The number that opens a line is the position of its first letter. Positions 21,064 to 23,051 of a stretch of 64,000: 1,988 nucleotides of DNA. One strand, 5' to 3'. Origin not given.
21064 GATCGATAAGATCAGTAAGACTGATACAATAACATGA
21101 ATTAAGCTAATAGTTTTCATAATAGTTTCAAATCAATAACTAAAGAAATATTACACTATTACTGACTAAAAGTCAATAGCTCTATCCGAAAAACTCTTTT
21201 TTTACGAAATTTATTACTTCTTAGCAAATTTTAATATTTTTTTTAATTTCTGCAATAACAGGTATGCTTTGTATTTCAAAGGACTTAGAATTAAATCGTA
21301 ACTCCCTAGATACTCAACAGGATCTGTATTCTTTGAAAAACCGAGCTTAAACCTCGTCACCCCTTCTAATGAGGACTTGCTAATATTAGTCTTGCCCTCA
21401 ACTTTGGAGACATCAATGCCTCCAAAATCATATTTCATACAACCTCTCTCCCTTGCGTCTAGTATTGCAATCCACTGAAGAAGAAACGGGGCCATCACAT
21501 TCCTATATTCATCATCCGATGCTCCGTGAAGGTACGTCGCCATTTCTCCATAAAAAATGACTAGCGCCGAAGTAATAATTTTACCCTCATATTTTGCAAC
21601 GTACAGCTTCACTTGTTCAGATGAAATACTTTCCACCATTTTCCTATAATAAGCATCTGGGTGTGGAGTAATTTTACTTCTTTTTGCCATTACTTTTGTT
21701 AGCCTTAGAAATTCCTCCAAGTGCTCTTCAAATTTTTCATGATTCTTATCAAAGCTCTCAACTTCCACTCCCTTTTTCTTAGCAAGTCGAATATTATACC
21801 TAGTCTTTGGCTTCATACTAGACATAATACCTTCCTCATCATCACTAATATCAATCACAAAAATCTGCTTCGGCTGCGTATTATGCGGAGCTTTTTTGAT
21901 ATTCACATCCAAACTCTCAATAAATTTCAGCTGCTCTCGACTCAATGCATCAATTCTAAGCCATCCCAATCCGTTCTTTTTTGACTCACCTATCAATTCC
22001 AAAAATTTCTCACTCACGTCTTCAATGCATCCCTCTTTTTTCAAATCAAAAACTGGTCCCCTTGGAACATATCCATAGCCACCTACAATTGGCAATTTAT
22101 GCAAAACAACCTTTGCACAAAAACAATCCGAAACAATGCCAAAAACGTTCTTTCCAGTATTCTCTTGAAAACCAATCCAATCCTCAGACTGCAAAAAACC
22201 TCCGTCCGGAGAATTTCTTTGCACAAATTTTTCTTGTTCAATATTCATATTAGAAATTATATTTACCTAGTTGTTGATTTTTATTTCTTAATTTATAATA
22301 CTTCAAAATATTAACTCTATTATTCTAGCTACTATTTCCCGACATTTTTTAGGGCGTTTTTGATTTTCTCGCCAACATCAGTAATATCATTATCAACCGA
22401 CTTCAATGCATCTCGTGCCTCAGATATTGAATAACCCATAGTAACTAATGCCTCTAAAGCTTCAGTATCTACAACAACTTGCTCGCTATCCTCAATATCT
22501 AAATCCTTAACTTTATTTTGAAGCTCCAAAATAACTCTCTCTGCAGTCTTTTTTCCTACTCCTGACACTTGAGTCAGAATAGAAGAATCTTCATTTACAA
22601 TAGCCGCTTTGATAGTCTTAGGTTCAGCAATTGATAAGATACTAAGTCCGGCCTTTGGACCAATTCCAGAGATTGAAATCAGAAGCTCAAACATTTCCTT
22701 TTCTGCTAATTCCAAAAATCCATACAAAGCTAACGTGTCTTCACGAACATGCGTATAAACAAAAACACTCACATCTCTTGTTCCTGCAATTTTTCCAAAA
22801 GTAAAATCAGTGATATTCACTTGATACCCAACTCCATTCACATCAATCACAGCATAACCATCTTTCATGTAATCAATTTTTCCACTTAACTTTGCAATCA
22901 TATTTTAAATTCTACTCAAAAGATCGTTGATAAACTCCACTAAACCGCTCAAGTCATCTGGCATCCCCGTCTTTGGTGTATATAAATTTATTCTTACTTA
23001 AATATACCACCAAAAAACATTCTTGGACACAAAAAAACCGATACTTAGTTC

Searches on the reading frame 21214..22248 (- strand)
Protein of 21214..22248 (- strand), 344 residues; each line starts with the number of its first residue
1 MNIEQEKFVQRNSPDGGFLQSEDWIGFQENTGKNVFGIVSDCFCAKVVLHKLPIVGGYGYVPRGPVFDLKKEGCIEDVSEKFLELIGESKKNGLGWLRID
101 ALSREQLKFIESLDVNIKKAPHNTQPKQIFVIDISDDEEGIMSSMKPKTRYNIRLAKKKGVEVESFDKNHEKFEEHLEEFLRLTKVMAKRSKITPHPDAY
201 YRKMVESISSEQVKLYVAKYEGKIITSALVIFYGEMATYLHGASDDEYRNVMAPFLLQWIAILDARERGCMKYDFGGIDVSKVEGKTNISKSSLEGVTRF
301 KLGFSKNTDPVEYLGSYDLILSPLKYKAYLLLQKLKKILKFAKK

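Call 8: search_protein_families(library=pfam, proteins=[window:21214-22248:-], max_evalue=0.001)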
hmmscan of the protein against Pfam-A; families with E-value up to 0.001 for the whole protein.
window:21214-22248:- (344 aa): 2 families
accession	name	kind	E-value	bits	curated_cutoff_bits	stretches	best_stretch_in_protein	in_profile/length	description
PF02388.22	FemAB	-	7.2e-44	150.7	24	3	217-334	299-406/406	FemAB family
PF13480.13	Acetyltransf_6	-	6.4e-17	62.5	22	1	148-279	2-138/143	Acetyltransferase (GNAT) domain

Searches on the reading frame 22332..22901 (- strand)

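Call 49: search_protein_families(library=pfam, proteins=[window:22332-22901:-], max_evalue=0.001)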
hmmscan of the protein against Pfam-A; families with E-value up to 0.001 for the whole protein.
window:22332-22901:- (189 aa): 5 families
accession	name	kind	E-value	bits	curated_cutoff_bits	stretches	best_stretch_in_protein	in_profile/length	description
PF01330.27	RuvA_N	-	9.7e-20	70.9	23.6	1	1-61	1-61/61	RuvA N terminal domain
PF14520.12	HHH_5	-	5.2e-16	59.3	27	1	71-128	1-56/57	Helix-hairpin-helix domain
PF07499.19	RuvA_C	-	1.4e-07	32.3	24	1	146-186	4-45/47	RuvA, C-terminal domain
PF00633.29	HHH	-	6.7e-07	29.3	24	0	109-124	13-28/30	Helix-hairpin-helix motif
PF00627.37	UBA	-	0.00067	19.9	22.4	0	145-173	2-30/37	UBA/TS-N domain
